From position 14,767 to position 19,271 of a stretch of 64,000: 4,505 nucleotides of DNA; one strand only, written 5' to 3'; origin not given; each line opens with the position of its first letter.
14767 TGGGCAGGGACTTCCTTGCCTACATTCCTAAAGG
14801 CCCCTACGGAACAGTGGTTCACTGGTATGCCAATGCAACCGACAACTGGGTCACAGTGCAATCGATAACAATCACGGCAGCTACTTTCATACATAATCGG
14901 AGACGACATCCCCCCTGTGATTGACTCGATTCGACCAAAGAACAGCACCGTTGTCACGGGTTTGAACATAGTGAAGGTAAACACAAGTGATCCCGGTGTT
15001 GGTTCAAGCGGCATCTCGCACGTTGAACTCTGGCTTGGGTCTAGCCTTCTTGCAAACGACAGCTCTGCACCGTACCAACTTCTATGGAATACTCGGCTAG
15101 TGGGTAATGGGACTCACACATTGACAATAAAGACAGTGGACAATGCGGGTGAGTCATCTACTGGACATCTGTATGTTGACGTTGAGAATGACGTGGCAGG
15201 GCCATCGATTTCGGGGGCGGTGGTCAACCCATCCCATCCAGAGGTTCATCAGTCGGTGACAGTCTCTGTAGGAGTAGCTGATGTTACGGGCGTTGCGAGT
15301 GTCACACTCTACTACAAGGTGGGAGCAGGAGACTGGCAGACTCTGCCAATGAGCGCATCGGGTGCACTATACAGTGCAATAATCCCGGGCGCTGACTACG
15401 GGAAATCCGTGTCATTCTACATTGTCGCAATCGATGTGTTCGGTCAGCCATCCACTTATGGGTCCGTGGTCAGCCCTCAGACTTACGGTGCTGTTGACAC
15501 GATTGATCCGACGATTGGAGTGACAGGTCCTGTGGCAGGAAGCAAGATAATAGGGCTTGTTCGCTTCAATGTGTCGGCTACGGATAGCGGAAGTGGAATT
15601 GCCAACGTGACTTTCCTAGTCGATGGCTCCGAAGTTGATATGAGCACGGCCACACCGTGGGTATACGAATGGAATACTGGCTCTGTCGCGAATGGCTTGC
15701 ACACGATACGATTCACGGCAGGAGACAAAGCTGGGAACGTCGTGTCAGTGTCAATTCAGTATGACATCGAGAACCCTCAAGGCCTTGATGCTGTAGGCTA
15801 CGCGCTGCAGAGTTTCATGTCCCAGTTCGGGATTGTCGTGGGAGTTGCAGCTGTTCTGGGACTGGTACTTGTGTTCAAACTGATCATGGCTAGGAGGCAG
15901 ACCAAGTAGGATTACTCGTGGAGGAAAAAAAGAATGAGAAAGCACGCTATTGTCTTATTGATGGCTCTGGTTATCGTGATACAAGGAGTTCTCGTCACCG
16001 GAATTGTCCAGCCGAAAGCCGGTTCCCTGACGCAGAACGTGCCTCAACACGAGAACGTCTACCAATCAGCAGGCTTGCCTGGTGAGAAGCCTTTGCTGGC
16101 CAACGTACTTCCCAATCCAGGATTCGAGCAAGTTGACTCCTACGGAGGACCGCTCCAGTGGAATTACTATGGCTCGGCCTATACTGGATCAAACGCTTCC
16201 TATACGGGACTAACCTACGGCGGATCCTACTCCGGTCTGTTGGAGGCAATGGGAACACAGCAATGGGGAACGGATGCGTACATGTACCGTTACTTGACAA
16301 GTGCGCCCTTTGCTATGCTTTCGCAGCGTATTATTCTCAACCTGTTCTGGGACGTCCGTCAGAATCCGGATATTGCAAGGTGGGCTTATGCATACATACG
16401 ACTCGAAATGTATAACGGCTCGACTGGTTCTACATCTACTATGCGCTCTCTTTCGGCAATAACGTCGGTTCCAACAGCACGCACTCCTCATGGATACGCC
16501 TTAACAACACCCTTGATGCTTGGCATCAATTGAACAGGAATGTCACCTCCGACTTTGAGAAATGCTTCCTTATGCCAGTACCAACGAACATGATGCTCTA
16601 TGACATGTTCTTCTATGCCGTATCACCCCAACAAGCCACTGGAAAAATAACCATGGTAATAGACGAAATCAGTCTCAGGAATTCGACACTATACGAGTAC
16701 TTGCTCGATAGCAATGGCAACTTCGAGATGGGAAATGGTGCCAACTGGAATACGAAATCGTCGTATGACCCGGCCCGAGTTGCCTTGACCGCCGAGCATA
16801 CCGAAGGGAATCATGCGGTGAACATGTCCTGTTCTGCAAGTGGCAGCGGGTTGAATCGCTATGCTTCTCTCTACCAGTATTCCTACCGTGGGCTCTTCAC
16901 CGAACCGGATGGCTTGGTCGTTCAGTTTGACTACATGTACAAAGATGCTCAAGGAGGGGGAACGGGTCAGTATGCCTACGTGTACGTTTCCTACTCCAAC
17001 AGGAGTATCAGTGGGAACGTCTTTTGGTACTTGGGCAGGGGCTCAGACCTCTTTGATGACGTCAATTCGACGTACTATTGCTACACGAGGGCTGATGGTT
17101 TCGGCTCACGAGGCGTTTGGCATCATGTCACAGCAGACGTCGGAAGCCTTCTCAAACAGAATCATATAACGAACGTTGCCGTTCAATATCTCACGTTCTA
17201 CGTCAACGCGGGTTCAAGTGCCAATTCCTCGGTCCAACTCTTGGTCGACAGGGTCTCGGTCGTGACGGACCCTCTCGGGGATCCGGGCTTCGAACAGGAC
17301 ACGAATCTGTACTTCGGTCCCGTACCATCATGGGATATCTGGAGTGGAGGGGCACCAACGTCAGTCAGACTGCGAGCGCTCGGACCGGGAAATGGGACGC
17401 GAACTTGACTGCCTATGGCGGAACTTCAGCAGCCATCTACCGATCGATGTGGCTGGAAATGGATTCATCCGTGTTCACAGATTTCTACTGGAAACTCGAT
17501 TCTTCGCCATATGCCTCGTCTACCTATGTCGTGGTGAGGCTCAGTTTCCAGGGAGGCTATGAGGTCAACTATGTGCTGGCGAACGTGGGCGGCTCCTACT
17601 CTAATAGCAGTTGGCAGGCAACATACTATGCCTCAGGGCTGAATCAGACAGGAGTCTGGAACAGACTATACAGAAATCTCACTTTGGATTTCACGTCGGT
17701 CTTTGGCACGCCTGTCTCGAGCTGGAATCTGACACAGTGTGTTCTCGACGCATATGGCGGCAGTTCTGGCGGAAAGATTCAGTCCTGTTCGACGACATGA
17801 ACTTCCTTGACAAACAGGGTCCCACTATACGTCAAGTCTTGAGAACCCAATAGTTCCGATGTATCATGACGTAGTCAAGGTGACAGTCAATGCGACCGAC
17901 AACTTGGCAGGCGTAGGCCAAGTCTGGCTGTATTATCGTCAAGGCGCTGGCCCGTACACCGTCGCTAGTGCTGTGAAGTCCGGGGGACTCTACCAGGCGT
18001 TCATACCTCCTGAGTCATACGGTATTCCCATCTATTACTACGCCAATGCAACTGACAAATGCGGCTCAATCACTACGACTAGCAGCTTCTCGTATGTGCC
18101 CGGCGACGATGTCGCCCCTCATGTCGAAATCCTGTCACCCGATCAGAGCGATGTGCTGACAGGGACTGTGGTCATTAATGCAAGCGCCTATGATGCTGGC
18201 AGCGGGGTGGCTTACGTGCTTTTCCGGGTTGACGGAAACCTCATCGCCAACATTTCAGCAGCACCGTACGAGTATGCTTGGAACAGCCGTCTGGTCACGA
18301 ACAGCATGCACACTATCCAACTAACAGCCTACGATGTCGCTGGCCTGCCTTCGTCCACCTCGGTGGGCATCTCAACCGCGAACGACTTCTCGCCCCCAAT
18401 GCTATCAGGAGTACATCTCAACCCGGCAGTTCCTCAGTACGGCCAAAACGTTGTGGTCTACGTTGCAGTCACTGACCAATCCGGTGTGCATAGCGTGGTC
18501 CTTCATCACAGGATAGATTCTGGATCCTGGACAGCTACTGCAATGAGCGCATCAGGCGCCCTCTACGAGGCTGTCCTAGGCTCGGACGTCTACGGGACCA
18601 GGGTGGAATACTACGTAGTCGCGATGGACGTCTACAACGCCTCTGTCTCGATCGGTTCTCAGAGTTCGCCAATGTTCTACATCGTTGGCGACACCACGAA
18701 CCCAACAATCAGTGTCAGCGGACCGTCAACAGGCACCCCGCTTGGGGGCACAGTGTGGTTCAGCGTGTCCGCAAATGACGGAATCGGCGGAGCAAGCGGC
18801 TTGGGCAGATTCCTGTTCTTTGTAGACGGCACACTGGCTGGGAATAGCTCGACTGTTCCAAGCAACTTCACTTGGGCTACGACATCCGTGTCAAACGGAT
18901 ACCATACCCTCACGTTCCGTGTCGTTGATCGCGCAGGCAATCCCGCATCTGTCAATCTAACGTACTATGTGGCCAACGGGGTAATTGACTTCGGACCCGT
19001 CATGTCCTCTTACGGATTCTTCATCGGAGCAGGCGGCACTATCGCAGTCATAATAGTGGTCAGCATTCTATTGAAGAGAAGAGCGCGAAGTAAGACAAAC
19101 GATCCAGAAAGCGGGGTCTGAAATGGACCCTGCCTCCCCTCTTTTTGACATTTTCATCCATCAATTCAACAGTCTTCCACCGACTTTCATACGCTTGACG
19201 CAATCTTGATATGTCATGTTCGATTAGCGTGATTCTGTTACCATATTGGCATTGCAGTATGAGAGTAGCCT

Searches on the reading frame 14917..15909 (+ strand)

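Call 12: search_protein_families(library=pfam, proteins=[window:14917-15909:+], max_evalue=0.01)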
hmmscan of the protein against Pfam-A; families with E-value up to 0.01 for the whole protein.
window:14917-15909:+ (330 aa): 4 families
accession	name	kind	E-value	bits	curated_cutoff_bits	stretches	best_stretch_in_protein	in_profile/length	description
PF17957.7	Big_7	-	4e-29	101.5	24.1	2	198-265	1-69/70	Bacterial Ig domain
PF19077.6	Big_13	-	2.5e-06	28.3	27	0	229-282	41-98/102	Bacterial Ig-like domain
PF12245.14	Big_3_2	-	0.0028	18.3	23.3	0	216-278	35-113/122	Bacterial Ig-like domain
PF13750.12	Big_3_3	-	0.0062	16.6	27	0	248-286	3-41/157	Bacterial Ig-like domain (group 3)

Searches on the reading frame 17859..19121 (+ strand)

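Call 12: search_protein_families(library=pfam, proteins=[window:17859-19121:+], max_evalue=0.01)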
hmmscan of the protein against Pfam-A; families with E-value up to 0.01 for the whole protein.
window:17859-19121:+ (420 aa): 5 families
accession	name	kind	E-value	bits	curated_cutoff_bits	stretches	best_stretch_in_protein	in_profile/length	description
PF17957.7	Big_7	-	2.1e-29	102.4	24.1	2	87-154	1-69/70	Bacterial Ig domain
PF24893.1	DUF7743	-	7.9e-07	29.2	27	0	99-162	17-85/120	Domain of unknown function (DUF7743)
PF19077.6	Big_13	-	0.00023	22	27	1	337-368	62-97/102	Bacterial Ig-like domain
PF14041.11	Lipoprotein_21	-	0.0026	18.3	25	0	310-357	19-66/87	LppP/LprE lipoprotein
PF13750.12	Big_3_3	-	0.0093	16.1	27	0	137-183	3-49/157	Bacterial Ig-like domain (group 3)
